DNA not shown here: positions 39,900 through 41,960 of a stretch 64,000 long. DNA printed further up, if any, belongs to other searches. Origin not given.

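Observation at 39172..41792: Self-contained two-gene module: AAA_5 ATPase with an AsnB-like (Ntn amidotransferase-like) N-domain plus a small partner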

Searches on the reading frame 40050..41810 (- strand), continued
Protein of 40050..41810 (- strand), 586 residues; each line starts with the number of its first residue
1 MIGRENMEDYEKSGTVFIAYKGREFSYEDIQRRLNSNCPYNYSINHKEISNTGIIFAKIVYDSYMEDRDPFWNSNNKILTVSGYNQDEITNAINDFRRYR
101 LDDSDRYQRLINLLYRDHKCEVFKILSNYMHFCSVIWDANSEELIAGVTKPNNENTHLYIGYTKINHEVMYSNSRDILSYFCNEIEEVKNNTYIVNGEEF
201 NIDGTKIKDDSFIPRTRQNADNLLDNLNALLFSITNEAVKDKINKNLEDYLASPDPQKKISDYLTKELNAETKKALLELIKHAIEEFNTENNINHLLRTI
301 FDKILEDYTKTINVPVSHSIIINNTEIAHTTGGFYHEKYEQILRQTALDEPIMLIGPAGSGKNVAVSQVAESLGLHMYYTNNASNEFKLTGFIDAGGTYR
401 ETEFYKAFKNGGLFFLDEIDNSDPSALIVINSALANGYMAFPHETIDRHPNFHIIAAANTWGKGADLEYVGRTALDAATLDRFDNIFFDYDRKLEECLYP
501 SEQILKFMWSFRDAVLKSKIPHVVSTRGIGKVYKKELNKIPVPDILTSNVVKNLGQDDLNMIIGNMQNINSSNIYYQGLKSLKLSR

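Call 31: find_encoding_contigs(protein=P0018, flank=8000, max_places=3)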
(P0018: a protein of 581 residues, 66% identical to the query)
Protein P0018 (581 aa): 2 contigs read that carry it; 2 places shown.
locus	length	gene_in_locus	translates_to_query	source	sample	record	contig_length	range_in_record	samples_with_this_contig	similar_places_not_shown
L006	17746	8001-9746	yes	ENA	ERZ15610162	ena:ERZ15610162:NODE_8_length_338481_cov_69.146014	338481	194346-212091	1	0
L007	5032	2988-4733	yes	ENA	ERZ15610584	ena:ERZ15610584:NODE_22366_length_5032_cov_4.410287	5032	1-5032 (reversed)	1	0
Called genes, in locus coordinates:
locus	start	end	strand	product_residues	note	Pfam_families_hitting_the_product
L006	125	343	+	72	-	PF03840:SecG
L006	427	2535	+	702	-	PF08206:OB_RNB, PF17876:CSD2 (weak), PF25049:OB_HELZ2 (faint), PF17876:CSD2, PF00773:RNB, PF00575:S1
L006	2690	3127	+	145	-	PF01668:SmpB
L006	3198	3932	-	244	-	PF13353:Fer4_12, PF04055:Radical_SAM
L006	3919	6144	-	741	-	PF02901:PFL-like, PF01228:Gly_radical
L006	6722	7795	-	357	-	PF01966:HD (weak)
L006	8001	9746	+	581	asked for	PF07728:AAA_5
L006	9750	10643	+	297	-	PF23822:DUF7192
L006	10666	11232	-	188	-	PF00702:Hydrolase (faint), PF06941:NT5C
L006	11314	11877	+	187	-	PF13671:AAA_33 (weak)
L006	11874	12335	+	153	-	PF15891:Nuc_deoxyri_tr2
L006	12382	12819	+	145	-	-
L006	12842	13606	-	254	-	PF04127:DFP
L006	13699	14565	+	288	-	PF00126:HTH_1, PF03466:LysR_substrate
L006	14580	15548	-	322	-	PF00293:NUDIX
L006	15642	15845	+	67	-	PF04070:DUF378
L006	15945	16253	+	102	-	-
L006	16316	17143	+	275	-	PF19293:CdaA_N, PF02457:DAC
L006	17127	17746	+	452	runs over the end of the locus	PF07949:YbbR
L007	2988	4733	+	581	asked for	PF07728:AAA_5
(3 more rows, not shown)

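Call 33: predict_structure(alignment_id=A1)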
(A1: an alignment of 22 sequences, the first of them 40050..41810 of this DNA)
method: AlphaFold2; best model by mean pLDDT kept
length: 586 residues; sequences in the alignment: 22
mean_pLDDT: 68.7   pTM: 0.40
mean pLDDT of the five models: 68.7, 66.1, 65.5, 64.7, 60.9
residues with pLDDT >= 90: 135; 70-90: 167; 50-70: 129; < 50: 155
segments of 3 or more residues with pLDDT < 50: 1-10, 208-240, 242-244, 279-325, 330-335, 389-396, 460-489, 525-527
pLDDT, mean of each block of 10 residues (from residue 1): 35 79 92 89 91 92 85 93 91 90 89 95 94 95 94 93 86 94 91 89 73 37 40 41 50 56 54 49 37 41 42 41 45 53 67 56 74 81 58 49 84 76 55 61 73 71 32 33 32 65 84 79 53 61 73 76 88 88 71
secondary structure, 60 per line:
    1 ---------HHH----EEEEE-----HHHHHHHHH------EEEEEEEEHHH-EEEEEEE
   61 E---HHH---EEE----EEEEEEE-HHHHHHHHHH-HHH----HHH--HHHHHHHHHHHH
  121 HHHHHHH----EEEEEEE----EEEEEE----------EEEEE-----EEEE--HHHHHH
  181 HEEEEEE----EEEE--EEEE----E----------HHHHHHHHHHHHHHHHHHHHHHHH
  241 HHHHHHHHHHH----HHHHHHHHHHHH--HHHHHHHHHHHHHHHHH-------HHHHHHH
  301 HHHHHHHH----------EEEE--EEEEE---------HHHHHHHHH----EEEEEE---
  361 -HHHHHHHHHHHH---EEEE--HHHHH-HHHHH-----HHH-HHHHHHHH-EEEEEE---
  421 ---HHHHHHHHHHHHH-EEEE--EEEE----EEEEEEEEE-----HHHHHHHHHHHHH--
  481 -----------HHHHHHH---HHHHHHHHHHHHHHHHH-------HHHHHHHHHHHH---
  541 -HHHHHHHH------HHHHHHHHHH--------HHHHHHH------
elements in order: E17-21 H27-35 E42-49 E54-61 E71-73 E78-84 H86-95 H109-127 E132-138 E143-148 E159-163 E169-172 H175-181 E182-187 E192-195 E198-201 H217-251 H256-267 H270-286 H294-308 E319-322 E325-329 H339-347 E352-357 H362-373 E377-380 H383-387 H389-393 H403-410 E412-417 H424-436 E438-441 E444-447 E452-460 H466-478 H492-498 H502-518 H526-537 H542-549 H556-565 H574-580

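Call 36: fold_search(model_id=the predicted structure, library=pdb)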
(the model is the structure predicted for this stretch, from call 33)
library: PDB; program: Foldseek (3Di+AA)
matches with E <= 10: 1488; with E <= 0.001: 140
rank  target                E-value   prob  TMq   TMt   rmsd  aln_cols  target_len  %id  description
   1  1ct9_D                4.7e-10  1.00  0.26  0.31  27.5       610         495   12  CRYSTAL STRUCTURE OF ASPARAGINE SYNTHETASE B FROM ESCHERICHIA COLI (released 1999-12-15)
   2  1ct9_A                1.2e-08  1.00  0.25  0.30   4.0       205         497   15  CRYSTAL STRUCTURE OF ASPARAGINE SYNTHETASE B FROM ESCHERICHIA COLI (released 1999-12-15)
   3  1ct9_B                2.0e-08  1.00  0.26  0.31   3.7       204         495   13  CRYSTAL STRUCTURE OF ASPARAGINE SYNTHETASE B FROM ESCHERICHIA COLI (released 1999-12-15)
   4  9qhf_F                2.9e-07  1.00  0.18  0.41  16.5       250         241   16  NorQD complex state 3 from Jhaorihella thermophila (released 2026-03-25)
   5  9qhd_F                3.2e-07  1.00  0.20  0.43  16.8       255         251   16  NorQD complex state 1 from Jhaorihella thermophila (released 2026-03-25)
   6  1xff_A                4.7e-07  1.00  0.27  0.58   4.0       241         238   12  Glutaminase domain of glucosamine 6-phosphate synthase complexed with glutamate (released 2004-09-28)
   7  6gq3_A                5.3e-07  1.00  0.25  0.29  30.2       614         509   11  Human asparagine synthetase (ASNS) in complex with 6-diazo-5-oxo-L-norleucine (DON) at 1.85 A resolution (released 2019-09-18)
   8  8sue_A                5.9e-07  1.00  0.25  0.29  27.7       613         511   12  Human asparagine synthetase (apo-ASNS) (released 2024-05-22)
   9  9qh6_F                6.6e-07  1.00  0.19  0.42  16.5       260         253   16  NorQ in complex with NorD VWA domain from Paracoccus denitrificans (released 2026-03-25)
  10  9qh8_C                1.0e-06  1.00  0.19  0.41  15.6       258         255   16  reduced NorQ-NorD VWA domain complex from Paracoccus denitrificans (released 2026-03-25)
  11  9qhg_E                1.1e-06  1.00  0.19  0.42  16.1       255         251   17  NorQD complex state 4 from Jhaorihella thermophila (released 2026-03-25)
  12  9qh4_A                1.2e-06  1.00  0.19  0.40  15.6       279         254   15  NorQ hexamer from Paracoccus denitrificans (released 2026-03-25)
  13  9qh6_B                1.4e-06  1.00  0.19  0.39  15.6       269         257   15  NorQ in complex with NorD VWA domain from Paracoccus denitrificans (released 2026-03-25)
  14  9qh8_A                1.5e-06  1.00  0.20  0.42  15.7       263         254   16  reduced NorQ-NorD VWA domain complex from Paracoccus denitrificans (released 2026-03-25)
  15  9qhd_A                1.5e-06  1.00  0.19  0.40  15.8       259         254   16  NorQD complex state 1 from Jhaorihella thermophila (released 2026-03-25)
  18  5c3c_A                1.8e-06  1.00  0.18  0.41  15.1       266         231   18  Structural characterization of a newly identified component of alpha-carboxysomes: The AAA+ domain Protein cso-CbbQ (released 2015-11-18)
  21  1xff_B                2.7e-06  1.00  0.27  0.58   3.9       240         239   12  Glutaminase domain of glucosamine 6-phosphate synthase complexed with glutamate (released 2004-09-28)
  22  6l1q_A                2.7e-06  1.00  0.19  0.40  15.6       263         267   15  Crystal structure of AfCbbQ2, a MoxR AAA+-ATPase and CbbQO-type Rubisco activase from Acidithiobacillus ferrooxidans (released 2019-12-18)
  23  9qhd_C                3.8e-06  1.00  0.19  0.41  16.1       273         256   15  NorQD complex state 1 from Jhaorihella thermophila (released 2026-03-25)
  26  9qhd_B                4.7e-06  1.00  0.19  0.40  16.0       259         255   15  NorQD complex state 1 from Jhaorihella thermophila (released 2026-03-25)
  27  9qhf_E                5.0e-06  1.00  0.19  0.41  16.2       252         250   17  NorQD complex state 3 from Jhaorihella thermophila (released 2026-03-25)
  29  5c3c_B                5.6e-06  1.00  0.18  0.41  14.9       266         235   16  Structural characterization of a newly identified component of alpha-carboxysomes: The AAA+ domain Protein cso-CbbQ (released 2015-11-18)
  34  1mbz_B                9.3e-06  1.00  0.22  0.26   6.0       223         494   12  BETA-LACTAM SYNTHETASE WITH TRAPPED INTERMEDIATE (released 2002-10-23)
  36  1m1z_A                1.3e-05  1.00  0.22  0.27   5.8       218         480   12  BETA-LACTAM SYNTHETASE APO ENZYME (released 2002-10-23)
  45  1jgt_A                6.6e-05  1.00  0.22  0.26   5.8       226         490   12  CRYSTAL STRUCTURE OF BETA-LACTAM SYNTHETASE (released 2001-12-28)
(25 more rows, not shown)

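Call 41: find_related_loci(query=A1, collection=genome_contigs, flank=8000)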
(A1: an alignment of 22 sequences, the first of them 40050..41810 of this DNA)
Query A1 (586 aa) in genome_contigs; peptide patterns used: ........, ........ (x = any residue, [..] = any of these).
94 stretches matched a pattern; 67 encode a relative of the query (tblastn E <= 1e-3); 67 distinct loci.
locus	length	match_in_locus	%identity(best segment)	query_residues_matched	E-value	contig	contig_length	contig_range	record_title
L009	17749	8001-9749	86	6-586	0e+0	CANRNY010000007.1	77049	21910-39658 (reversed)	MAG: uncultured Bacilli bacterium isolate Lapin-020__bin70 genome assembly, contig: Lapin-020__NODE_269_length_77049_cov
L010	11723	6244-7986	68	7-586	0e+0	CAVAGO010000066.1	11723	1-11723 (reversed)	bacterium isolate H07602-L1_cleanbin_000025 genome assembly, contig: Spades_H07602-L1_contig_2778, whole genome shotgun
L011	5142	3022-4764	67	7-586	0e+0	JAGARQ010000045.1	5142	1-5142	MAG: Bacilli bacterium isolate RGIG8711 Water_deer_Colon-3__c315250, whole genome shotgun sequence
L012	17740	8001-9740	67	7-586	0e+0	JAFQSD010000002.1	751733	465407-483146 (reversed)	MAG: Bacilli bacterium isolate RGIG2101 Goat_Colon-3__c64624, whole genome shotgun sequence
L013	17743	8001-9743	67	7-586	0e+0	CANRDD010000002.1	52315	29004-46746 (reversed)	MAG: uncultured Bacilli bacterium isolate Lapin-026__bin34 genome assembly, contig: Lapin-026__NODE_646_length_52315_cov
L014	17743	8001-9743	67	7-586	0e+0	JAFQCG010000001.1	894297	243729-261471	MAG: Bacilli bacterium isolate RGIG1688 Goat_Cecum-2__c145, whole genome shotgun sequence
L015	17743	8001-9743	67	7-586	0e+0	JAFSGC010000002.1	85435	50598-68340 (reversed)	MAG: Bacilli bacterium isolate RGIG3111 Goat_Rectum-6__c25265, whole genome shotgun sequence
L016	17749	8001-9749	65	5-586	0e+0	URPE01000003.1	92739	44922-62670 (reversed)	uncultured Tenericutes bacterium isolate UMGS1217 genome assembly, contig: NODE_44_length_92739_cov_8.902195, whole geno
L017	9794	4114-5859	66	7-586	0e+0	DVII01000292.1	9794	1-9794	MAG TPA_asm: Candidatus Coprovivens excrementavium isolate 3297 CHK115__C365117_L9794_ERR2241863, whole genome shotgun s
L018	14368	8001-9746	65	7-586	0e+0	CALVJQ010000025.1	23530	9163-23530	MAG: uncultured Bacilli bacterium isolate BRZ_KK__bin32 genome assembly, contig: BRZ_KK__NODE_3257_length_23530_cov_8.15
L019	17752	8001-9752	63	2-586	0e+0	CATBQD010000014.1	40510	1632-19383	MAG: uncultured Bacilli bacterium isolate extra-SRR5927706.69_1677798363 genome assembly, contig: NODE_466_length_40510_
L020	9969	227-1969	63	5-586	0e+0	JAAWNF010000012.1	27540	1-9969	MAG: Bacilli bacterium isolate ABMPRH_22_1 SL341410_scaffold_2629, whole genome shotgun sequence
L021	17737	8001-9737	63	7-586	0e+0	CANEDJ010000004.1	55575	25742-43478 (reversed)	MAG TPA_asm: uncultured Tenericutes bacterium isolate SRR19981122_bin.17_metawrap_v1.3_MAG genome assembly, contig: NODE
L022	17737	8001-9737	62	7-586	0e+0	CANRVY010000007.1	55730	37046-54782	MAG TPA_asm: uncultured Tenericutes bacterium isolate SRR15730544_bin.10_metawrap_v1.3_MAG genome assembly, contig: NODE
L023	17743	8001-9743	64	3-586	0e+0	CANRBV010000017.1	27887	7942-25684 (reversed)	MAG: uncultured Bacilli bacterium isolate Lapin-028__bin53 genome assembly, contig: Lapin-028__NODE_1816_length_27887_co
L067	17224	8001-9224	39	213-586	3e-75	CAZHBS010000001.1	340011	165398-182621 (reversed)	MAG TPA_asm: uncultured Muribaculaceae bacterium isolate SRP287540_co1_193 genome assembly, contig: NODE_3_length_340011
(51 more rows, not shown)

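Call 74: search_dna_similar(query=window:40050-41810:-, collection=plasmids, mode=protein, max_rows=10)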
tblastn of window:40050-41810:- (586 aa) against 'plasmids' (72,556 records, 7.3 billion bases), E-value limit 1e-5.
Records with a match: 224; places in all: 225; records where one place covers at least 80% of the query: 0.
Best place of each record, by identity: <60% 224.
By first word of the organism name: Citrobacter 55; Providencia 50; Pseudomonas 24; Proteus 24; Klebsiella 12; Escherichia 11; Moellerella 10; Vibrio 9; Enterobacter 6; Shewanella 5; and 16 more.
By predicted mobility (MOB-suite, as given by PLSDB): conjugative 135; mobilizable 60; non-mobilizable 29.
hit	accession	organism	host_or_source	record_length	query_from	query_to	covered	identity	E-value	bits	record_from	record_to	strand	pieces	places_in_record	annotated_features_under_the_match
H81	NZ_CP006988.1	Rhizobium etli bv. mimosae str. IE4771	Phaseolus vulgaris,whole organism,nodule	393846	317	527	36%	37.3%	2e-25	143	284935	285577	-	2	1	hypothetical protein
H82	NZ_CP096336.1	Providencia sp. PROV083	Clinical or host-associated ...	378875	339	526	32%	31.8%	3e-10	71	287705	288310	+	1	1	AAA family ATPase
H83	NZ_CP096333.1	Providencia sp. PROV084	Clinical or host-associated ...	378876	339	526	32%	31.8%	3e-10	71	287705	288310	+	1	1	AAA family ATPase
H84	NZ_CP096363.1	Providencia sp. PROV008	Clinical or host-associated ...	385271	339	526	32%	31.8%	3e-10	71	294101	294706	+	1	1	AAA family ATPase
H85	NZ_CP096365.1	Providencia sp. PROV007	Clinical or host-associated ...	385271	339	526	32%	31.8%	3e-10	71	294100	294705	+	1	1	AAA family ATPase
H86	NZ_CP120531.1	Providencia sp. PROV040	Homo sapiens,sputum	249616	339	526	32%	31.8%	4e-10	71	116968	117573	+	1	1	AAA family ATPase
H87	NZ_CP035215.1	Klebsiella michiganensis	Homo sapiens,Rectal Swab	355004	339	496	27%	33.0%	1e-10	72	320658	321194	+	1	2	MoxR family ATPase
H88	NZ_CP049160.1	Caballeronia sp. SBC1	whole organism,soil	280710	352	527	30%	29.1%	1e-7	63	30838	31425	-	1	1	AAA family ATPase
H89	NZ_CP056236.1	Citrobacter freundii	culture,Wastewater effluent sample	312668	339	496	27%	32.0%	9e-11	73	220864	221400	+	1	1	MoxR family ATPase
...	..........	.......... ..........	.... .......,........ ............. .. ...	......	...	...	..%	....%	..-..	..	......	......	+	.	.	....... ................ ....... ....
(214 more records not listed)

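Call 78: search_protein_families(library=pfam, proteins=[L001:7088-7933:+], max_evalue=0.001)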
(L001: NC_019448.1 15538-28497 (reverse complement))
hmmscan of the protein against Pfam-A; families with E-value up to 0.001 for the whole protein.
L001:7088-7933:+ (281 aa): 1 family
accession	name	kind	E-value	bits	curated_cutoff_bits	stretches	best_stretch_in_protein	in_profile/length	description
PF23822.1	DUF7192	-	6.1e-86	288.7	27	1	1-279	1-279/281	Domain of unknown function (DUF7192)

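Call 91: search_protein_families(library=phrogs, proteins=[L067:7884-9227:+, L067:9234-10157:+], max_evalue=0.01)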
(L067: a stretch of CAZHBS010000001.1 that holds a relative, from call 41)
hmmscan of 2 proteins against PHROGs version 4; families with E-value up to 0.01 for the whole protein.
L067:7884-9227:+ (448 aa): 8 families
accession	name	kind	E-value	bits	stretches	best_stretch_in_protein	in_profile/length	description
phrog_249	-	moron, auxiliary metabolic gene and host takeover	3.7e-51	175.6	1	76-394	30-331/380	porphyrin biosynthesis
phrog_16448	-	other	8.2e-12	45.2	1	177-365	423-608/680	ATPase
phrog_168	-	DNA, RNA and nucleotide metabolism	2.3e-10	41.7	1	204-359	43-184/314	clamp loader of DNA polymerase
phrog_1297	-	other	1e-08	35.6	1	194-353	16-173/356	ATPase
phrog_3757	-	unknown function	4.4e-08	33.9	1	88-274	7-194/367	-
phrog_10401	-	other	0.0002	21.2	1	121-237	391-494/667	ATPase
phrog_11838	-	DNA, RNA and nucleotide metabolism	0.0011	19.2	1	206-278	43-112/420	clamp loader of DNA polymerase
phrog_239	-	DNA, RNA and nucleotide metabolism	0.0055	16.7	0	140-226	305-381/801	DNA primase/helicase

L067:9234-10157:+ (308 aa): 2 families
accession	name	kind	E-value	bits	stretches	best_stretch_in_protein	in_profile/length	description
phrog_1909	-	unknown function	3.3e-33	116.2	1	18-259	19-264/287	-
phrog_7005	-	unknown function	5e-07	30.3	1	41-254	44-257/281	-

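Call 92: search_protein_families(library=pfam, proteins=[L067:6977-7903:+], max_evalue=1)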
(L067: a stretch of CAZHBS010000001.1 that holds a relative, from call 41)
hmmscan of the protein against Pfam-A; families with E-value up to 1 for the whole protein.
L067:6977-7903:+ (309 aa): 2 families
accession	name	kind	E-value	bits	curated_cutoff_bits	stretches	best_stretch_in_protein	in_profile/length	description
PF17562.7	Styelin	-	0.16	12.8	27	1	206-222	37-53/59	Styelin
PF07520.16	SrfB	-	0.26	9.6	27.1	1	219-279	653-713/992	Virulence factor SrfB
